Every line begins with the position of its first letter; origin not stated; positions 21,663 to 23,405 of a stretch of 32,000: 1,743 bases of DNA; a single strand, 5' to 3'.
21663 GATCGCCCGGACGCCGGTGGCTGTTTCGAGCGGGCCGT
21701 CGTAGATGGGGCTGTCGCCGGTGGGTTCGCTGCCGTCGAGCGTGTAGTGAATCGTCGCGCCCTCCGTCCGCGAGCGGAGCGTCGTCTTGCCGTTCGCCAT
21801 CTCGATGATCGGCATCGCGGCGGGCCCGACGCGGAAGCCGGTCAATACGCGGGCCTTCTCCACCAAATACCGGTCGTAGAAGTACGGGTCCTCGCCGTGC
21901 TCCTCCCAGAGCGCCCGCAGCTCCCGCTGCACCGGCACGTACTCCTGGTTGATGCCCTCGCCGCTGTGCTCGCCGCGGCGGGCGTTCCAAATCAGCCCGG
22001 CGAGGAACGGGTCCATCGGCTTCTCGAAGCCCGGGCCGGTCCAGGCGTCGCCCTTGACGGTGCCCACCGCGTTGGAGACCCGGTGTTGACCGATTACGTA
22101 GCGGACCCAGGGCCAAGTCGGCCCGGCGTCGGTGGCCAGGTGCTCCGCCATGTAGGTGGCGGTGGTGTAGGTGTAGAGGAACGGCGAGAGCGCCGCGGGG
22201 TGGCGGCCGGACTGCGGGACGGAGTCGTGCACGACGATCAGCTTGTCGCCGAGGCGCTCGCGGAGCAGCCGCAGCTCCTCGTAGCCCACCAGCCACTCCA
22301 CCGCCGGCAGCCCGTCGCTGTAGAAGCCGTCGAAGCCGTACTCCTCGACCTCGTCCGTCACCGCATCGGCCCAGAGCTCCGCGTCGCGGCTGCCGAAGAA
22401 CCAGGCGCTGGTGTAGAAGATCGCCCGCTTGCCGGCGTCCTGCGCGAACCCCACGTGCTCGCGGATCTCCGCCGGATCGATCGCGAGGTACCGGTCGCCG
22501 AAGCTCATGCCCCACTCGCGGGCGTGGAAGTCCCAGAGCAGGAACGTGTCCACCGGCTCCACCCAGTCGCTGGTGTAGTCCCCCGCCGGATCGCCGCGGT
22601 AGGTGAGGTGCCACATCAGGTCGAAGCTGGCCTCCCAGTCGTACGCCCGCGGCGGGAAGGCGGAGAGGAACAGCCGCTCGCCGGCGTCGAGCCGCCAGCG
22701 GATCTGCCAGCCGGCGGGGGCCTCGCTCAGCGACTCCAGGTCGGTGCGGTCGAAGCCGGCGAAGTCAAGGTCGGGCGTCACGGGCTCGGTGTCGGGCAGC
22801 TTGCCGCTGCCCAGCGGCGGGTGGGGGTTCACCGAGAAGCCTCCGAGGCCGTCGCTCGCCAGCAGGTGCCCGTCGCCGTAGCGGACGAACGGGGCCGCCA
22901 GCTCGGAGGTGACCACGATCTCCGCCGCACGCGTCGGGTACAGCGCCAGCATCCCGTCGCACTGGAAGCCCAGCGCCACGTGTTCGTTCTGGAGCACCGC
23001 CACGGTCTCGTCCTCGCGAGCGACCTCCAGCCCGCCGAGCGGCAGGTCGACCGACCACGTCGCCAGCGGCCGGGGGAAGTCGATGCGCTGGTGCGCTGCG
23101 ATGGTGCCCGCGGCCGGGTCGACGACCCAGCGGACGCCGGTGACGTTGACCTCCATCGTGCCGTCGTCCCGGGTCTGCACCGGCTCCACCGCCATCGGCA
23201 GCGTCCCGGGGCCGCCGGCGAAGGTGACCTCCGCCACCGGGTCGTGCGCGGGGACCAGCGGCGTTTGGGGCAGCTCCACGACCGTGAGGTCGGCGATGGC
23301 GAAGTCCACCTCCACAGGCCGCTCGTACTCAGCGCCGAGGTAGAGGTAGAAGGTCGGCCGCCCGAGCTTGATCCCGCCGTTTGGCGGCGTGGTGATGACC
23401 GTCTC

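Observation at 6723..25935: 19-kb glycan-utilisation-like island built mostly from unassignable secreted proteins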

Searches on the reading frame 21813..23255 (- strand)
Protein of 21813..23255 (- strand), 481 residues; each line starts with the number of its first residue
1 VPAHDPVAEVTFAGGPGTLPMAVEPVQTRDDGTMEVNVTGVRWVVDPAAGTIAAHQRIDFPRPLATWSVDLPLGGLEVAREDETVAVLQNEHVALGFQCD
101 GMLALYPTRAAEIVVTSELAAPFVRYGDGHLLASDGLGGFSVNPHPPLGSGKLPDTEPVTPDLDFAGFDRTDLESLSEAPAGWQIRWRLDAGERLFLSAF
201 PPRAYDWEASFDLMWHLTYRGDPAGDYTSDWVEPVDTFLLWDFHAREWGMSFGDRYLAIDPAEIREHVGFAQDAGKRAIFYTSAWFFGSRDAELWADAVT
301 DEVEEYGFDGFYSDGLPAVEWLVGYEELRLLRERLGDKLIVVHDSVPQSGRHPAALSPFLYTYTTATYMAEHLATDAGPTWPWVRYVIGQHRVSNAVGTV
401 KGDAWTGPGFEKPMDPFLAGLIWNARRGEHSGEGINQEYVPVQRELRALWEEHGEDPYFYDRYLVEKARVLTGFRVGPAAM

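Call 21: search_solved_structures(query=A2, max_evalue=10)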
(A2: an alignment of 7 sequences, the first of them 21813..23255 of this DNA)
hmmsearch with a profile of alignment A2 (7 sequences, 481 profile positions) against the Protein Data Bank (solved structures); distinct sequences matched with E-value up to 10: 2.
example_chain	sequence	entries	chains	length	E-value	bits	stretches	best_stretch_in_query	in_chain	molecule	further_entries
3e3r_A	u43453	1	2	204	0.4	12.2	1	113-167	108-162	Calcyphosin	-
2qc5_A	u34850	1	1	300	0.68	11.5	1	128-175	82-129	Streptogramin B lactonase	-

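Call 35: search_protein_representatives(alignment_id=A2)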
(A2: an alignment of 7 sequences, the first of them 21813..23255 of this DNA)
Query: 7 sequences, 481 profile positions. Proteins with E-value up to 0.001 (for the whole library): 413; up to 1e-10: 276; up to 1e-30: 115. The best 150 are listed.
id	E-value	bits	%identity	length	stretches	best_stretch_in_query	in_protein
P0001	9.2e-252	852.0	-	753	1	3-481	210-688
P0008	2.6e-232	787.9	-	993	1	1-481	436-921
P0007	9.4e-229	776.1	-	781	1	2-481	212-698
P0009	4.0e-217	737.8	-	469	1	21-473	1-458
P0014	1.5e-187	640.3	-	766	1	6-481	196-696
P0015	4.4e-163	559.6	-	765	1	8-481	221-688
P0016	2.4e-154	530.7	-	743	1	8-479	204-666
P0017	3.8e-145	500.4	-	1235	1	7-480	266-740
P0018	2.6e-140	484.5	-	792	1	8-481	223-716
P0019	2.4e-138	478.0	-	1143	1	6-481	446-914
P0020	4.3e-136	470.6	-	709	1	8-477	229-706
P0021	2.3e-135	468.1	-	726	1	6-481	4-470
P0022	4.0e-133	460.8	-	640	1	9-473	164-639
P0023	9.7e-133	459.5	-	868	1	8-481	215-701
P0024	7.9e-132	456.5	-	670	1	6-481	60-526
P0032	1.3e-111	389.8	-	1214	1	8-472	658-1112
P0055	7.2e-72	258.8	-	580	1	10-470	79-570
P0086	1.6e-40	155.4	-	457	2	176-401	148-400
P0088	2.5e-40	154.7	-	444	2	180-444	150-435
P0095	1.2e-37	145.9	-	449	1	31-401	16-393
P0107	3.7e-34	134.4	-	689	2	179-451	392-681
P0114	2.9e-32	128.1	-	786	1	6-424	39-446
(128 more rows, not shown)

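Call 36: search_protein_families(library=pfam, proteins=[P0015, P0017, P0019, P0032, P0055, P0086, P0088, P0095, P0107, P0114], max_evalue=0.01)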
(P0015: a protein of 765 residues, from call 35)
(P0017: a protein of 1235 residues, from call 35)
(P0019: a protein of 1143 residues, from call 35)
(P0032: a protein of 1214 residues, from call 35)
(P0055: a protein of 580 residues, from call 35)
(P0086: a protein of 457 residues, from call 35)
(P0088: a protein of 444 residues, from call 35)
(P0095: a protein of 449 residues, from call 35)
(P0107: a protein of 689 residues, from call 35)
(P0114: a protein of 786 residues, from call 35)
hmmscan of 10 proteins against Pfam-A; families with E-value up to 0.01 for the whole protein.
P0015 (765 aa): 2 families
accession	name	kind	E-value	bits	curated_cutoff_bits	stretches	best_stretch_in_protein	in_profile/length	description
PF13287.12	Fn3_assoc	-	1.3e-13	51.3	23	1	703-755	1-53/59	Fn3 associated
PF13290.12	CHB_HEX_C_1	-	2.5e-13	50.2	22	1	703-754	12-63/67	Chitobiase/beta-hexosaminidase C-terminal domain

P0017 (1235 aa): 7 families
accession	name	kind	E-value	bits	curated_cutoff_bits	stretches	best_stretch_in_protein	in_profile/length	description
PF13385.13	Laminin_G_3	-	4.3e-69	231.9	27.6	3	1075-1232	1-151/151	Concanavalin A-like lectin/glucanases superfamily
PF13290.12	CHB_HEX_C_1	-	2.2e-13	50.4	22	1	751-808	7-64/67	Chitobiase/beta-hexosaminidase C-terminal domain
PF13287.12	Fn3_assoc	-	6.9e-10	39.3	23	1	756-808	1-53/59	Fn3 associated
PF02210.31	Laminin_G_2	-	7.7e-09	36.5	22.9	0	1126-1202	21-97/126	Laminin G domain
PF07953.20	Toxin_R_bind_N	-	9.9e-06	25.8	23.8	0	1154-1192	120-157/191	Clostridium neurotoxin, N-terminal receptor binding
PF22925.3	TS_C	-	0.00028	21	27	1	1090-1226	65-199/202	Trans-sialidase, C-terminal domain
PF23834.1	DUF7204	-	0.0031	18.3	27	0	995-1013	3-21/50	Domain of unknown function (DUF7204)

P0019 (1143 aa): 2 families
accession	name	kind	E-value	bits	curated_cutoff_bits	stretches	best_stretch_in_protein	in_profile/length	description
PF13290.12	CHB_HEX_C_1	-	3.5e-11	43.3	22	1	926-976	9-59/67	Chitobiase/beta-hexosaminidase C-terminal domain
PF13287.12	Fn3_assoc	-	1.1e-09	38.6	23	1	930-981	2-53/59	Fn3 associated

P0032 (1214 aa): 2 families
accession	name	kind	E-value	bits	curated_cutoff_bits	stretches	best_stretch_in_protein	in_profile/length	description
PF07532.17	Big_4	-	2.6e-26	91.4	22.1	2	248-305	1-58/59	Bacterial Ig-like domain (group 4)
PF02018.23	CBM_4_9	-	8.9e-12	46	25.9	1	89-216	2-128/136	Carbohydrate binding domain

P0055 (580 aa): 0 families

P0086 (457 aa): 0 families

P0088 (444 aa): 0 families

P0095 (449 aa): 1 family
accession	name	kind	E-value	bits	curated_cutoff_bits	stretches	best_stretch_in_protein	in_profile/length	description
PF19773.5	DUF6259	-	0.0063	16.1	28.7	0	253-281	96-126/300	Domain of unknown function (DUF6259)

P0107 (689 aa): 2 families
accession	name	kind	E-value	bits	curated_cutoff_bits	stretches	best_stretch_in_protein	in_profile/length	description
PF13385.13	Laminin_G_3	-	2.1e-27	96.6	27.6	1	69-221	1-150/151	Concanavalin A-like lectin/glucanases superfamily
PF02210.31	Laminin_G_2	-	4e-05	24.5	22.9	1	123-212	27-124/126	Laminin G domain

P0114 (786 aa): 2 families
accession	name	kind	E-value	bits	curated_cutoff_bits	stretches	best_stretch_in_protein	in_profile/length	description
PF18884.5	TSP3_bac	-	4.8e-06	26.7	25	1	550-564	1-15/22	Bacterial TSP3 repeat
PF05150.18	Legionella_OMP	-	0.0087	15.5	25.4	0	290-337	240-281/281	Legionella pneumophila major outer membrane protein precursor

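Call 43: find_related_loci(query=A2, collection=genome_contigs, flank=10000)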
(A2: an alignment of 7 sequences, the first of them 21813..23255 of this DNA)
Query A2 (481 aa) in genome_contigs; peptide patterns used: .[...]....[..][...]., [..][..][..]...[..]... (x = any residue, [..] = any of these).
94 stretches matched a pattern; 13 encode a relative of the query (tblastn E <= 1e-3); 12 distinct loci.
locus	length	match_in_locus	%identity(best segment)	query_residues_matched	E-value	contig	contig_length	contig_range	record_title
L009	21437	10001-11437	68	2-481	0e+0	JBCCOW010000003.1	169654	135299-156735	MAG: Planctomycetota bacterium isolate P01_D01_bin.113 k141_1855203_length_169654_cov_33.0069, whole genome shotgun sequ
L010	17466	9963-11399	65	2-481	0e+0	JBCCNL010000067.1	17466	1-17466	MAG: Planctomycetota bacterium isolate P01_C01_bin.78 k141_2229555_length_17466_cov_36.9915, whole genome shotgun sequen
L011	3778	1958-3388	66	5-481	0e+0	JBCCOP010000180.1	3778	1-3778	MAG: Planctomycetota bacterium isolate P01_D01_bin.106 k141_338625_length_3778_cov_70.4542, whole genome shotgun sequenc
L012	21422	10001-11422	55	4-472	2e-172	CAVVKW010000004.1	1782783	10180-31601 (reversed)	MAG: uncultured Verrucomicrobiae bacterium isolate MFD03250.bin.1.134 genome assembly, contig: contig_4281, whole genome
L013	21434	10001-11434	51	10-481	1e-147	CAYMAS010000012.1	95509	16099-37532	MAG TPA_asm: uncultured Tepidisphaerales bacterium isolate SRP063590_co1_116 genome assembly, contig: NODE_226_length_95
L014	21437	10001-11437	49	5-481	8e-137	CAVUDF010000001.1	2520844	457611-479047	MAG: uncultured Planctomycetota bacterium isolate MFD03250.bin.2.56 genome assembly, contig: contig_13982, whole genome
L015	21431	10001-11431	50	10-481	7e-152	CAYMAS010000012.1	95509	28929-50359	MAG TPA_asm: uncultured Tepidisphaerales bacterium isolate SRP063590_co1_116 genome assembly, contig: NODE_226_length_95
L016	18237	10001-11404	40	10-481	4e-110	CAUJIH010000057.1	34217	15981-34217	MAG: Verrucomicrobiota bacterium isolate KLAP133 genome assembly, contig: KLAP133_261114, whole genome shotgun sequence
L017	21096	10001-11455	37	10-481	4e-93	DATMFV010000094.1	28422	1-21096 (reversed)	MAG TPA_asm: Chthoniobacteraceae bacterium isolate SMAG_U13472 k141_267784, whole genome shotgun sequence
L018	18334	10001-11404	40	10-481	1e-110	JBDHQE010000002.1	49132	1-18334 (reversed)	MAG: Verrucomicrobiales bacterium isolate AS-MESO-3CA.15 NODE_2790_length_49132_cov_3.521211, whole genome shotgun seque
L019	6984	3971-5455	33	10-476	2e-72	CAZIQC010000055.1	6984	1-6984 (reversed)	MAG TPA_asm: uncultured Oscillospiraceae bacterium isolate SRP225648_co1_156 genome assembly, contig: NODE_27674_length_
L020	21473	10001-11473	32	10-472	3e-67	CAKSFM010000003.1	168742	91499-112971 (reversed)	MAG: uncultured Clostridia bacterium isolate REFINED_METABAT215_TOP10_CONTIGS_1500_ASSEMBLY_K77_MERGED__Hadza_PheChl_Fib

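Call 64: search_protein_families(library=pfam, proteins=[L014:11659-13173:+, L014:13183-13971:+, L014:13835-14899:+, L014:6703-8226:-, L014:5110-6003:-, L013:11650-13128:+, L013:13124-14212:+, L013:1036-2625:-, L013:2383-3615:+, L014:19444-21363:-], max_evalue=0.001)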
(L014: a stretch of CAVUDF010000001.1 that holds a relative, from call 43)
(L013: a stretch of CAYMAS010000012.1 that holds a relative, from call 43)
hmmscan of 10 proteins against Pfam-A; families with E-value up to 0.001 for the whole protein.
L014:11659-13173:+ (505 aa): 2 families
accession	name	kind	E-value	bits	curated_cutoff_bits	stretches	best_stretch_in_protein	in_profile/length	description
PF07364.17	DUF1485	-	6.1e-85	285.4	22.8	1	5-298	1-289/290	Metallopeptidase family M81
PF07171.17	MlrC_C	-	1.6e-29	103.8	27.2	1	307-485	1-177/178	MlrC C-terminus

L014:13183-13971:+ (263 aa): 1 family
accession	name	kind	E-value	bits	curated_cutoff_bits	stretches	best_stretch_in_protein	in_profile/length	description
PF03737.21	RraA-like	-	1.3e-31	110.3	24.5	1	62-219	2-151/152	Aldolase/RraA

L014:13835-14899:+ (355 aa): 1 family
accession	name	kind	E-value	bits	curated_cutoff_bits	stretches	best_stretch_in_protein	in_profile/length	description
PF13385.13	Laminin_G_3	-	2.4e-11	44.5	27.6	1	170-324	2-151/151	Concanavalin A-like lectin/glucanases superfamily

L014:6703-8226:- (508 aa): 0 families

L014:5110-6003:- (298 aa): 3 families
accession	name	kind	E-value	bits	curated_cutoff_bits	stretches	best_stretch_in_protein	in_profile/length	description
PF08450.18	SGL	-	1e-35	123.9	26.3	1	41-274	2-244/246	SMP-30/Gluconolactonase/LRE-like region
PF03088.22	Str_synth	-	4.8e-05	23.8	25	0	162-191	55-84/89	Strictosidine synthase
PF24684.1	Vgb_lyase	-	0.00078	18.8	50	0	48-179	148-280/290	Virginiamycin B lyase family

L013:11650-13128:+ (493 aa): 2 families
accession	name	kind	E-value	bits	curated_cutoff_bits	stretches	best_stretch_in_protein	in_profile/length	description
PF07364.17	DUF1485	-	1.8e-84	283.9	22.8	1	6-298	1-288/290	Metallopeptidase family M81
PF07171.17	MlrC_C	-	2.3e-31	109.8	27.2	1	308-482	1-177/178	MlrC C-terminus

L013:13124-14212:+ (363 aa): 1 family
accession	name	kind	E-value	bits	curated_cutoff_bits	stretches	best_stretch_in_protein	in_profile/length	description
PF13385.13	Laminin_G_3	-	2.3e-10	41.2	27.6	1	177-331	3-151/151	Concanavalin A-like lectin/glucanases superfamily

L013:1036-2625:- (530 aa): 0 families

L013:2383-3615:+ (411 aa): 2 families
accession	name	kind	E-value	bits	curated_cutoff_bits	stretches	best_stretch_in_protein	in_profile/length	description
PF05359.17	DUF748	-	3.5e-13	49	50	1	109-301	10-191/1037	Domain of Unknown Function (DUF748)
PF05170.20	AsmA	-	7.9e-07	28.7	29.8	1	110-281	1-178/607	AsmA family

L014:19444-21363:- (640 aa): 4 families
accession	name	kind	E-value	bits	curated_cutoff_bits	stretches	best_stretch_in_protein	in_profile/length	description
PF12794.12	MscS_TM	-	4.2e-85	286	28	1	12-345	5-338/339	Mechanosensitive ion channel inner membrane domain 1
PF00924.24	MS_channel_2nd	-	1e-25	90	20.2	1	450-515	2-67/68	Mechanosensitive ion channel, beta-domain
PF21082.3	MS_channel_3rd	-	2.4e-15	57.2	21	1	525-606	3-88/88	Mechanosensitive ion channel MscS, C-terminal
PF21088.3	MS_channel_1st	-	6.3e-11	42.5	23.1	1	407-448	1-42/42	Mechanosensitive ion channel, transmembrane helices 2/3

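Call 67: search_protein_families(library=pfam, proteins=[L012:1142-5059:-, L012:5087-8719:-, L016:6238-9231:-, L016:11691-13319:+, L016:3597-5849:-, L017:5312-8530:+, L017:11746-14481:+, L017:8543-9298:+, L020:12108-15254:+, L020:3497-5536:-], max_evalue=0.001)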
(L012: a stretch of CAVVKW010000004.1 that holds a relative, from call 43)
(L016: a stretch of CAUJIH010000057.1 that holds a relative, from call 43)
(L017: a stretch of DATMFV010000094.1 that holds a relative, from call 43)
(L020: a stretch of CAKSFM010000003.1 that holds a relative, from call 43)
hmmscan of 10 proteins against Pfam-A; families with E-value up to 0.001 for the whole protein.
L012:1142-5059:- (1306 aa): 2 families
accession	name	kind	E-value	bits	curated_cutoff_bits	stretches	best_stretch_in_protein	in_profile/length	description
PF03422.21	CBM_6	-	2.8e-73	244.5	28.9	3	891-1011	1-124/125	Carbohydrate binding module (family 6)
PF18099.7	CBM_35_2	-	1.2e-20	74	23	2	1043-1145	14-111/112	Carbohydrate binding module (family 35)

L012:5087-8719:- (1211 aa): 2 families
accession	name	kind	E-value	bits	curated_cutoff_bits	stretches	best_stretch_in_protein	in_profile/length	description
PF03422.21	CBM_6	-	1.8e-56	190.3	28.9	2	932-1052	1-124/125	Carbohydrate binding module (family 6)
PF18099.7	CBM_35_2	-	3.5e-16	59.7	23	2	948-1050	14-111/112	Carbohydrate binding module (family 35)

L016:6238-9231:- (998 aa): 2 families
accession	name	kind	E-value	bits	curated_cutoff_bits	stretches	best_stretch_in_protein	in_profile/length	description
PF16126.11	DUF4838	-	5.1e-29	101.9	26.6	1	228-557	4-325/325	Domain of unknown function (DUF4838)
PF06452.16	CBM9_1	-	3e-06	27.7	23.4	1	635-775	1-135/185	Carbohydrate family 9 binding domain-like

L016:11691-13319:+ (543 aa): 1 family
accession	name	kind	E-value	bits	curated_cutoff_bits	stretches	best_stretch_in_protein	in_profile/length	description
PF00474.23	SSF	-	3.5e-39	135.3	22.8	1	37-483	1-406/406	Sodium:solute symporter family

L016:3597-5849:- (751 aa): 2 families
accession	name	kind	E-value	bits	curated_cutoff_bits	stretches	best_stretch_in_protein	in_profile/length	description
PF05729.18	NACHT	-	2.2e-06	28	26.7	0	263-350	76-160/167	NACHT domain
PF13191.12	AAA_16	-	7.3e-05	23.8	32.6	1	87-284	32-148/167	AAA ATPase domain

L017:5312-8530:+ (1073 aa): 1 family
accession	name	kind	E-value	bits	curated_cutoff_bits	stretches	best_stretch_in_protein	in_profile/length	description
PF06452.16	CBM9_1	-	9e-07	29.4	23.4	1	52-203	1-147/185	Carbohydrate family 9 binding domain-like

L017:11746-14481:+ (912 aa): 6 families
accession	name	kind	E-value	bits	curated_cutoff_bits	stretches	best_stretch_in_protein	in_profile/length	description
PF00072.30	Response_reg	-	8.5e-49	164.8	30.2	2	674-782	1-110/111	Response regulator receiver domain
PF02518.31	HATPase_c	-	1e-29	103.6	26.4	1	536-645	2-110/111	Histidine kinase-, DNA gyrase B-, and HSP90-like ATPase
PF00512.31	HisKA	-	4.9e-19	68.6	26.9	1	422-489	2-66/66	His Kinase A (phospho-acceptor) domain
PF13589.12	HATPase_c_3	-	0.00012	22.5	25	1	547-618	10-83/137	Histidine kinase-, DNA gyrase B-, and HSP90-like ATPase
PF00672.30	HAMP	-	0.00013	22.7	25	1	327-383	1-51/53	HAMP domain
PF13581.12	HATPase_c_2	-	0.00064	20.2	27.4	0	548-612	40-104/127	Histidine kinase-like ATPase domain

L017:8543-9298:+ (252 aa): 0 families

L020:12108-15254:+ (1049 aa): 2 families
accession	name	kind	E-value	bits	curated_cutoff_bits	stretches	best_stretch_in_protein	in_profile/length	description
PF25275.1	Golvesin_C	-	3.6e-15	56.6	31.6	2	107-200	51-130/132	Golvesin C-terminal domain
PF24318.1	DUF7490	-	0.00075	19.5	27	0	969-1031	29-91/106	Domain of unknown function (DUF7490)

L020:3497-5536:- (680 aa): 0 families
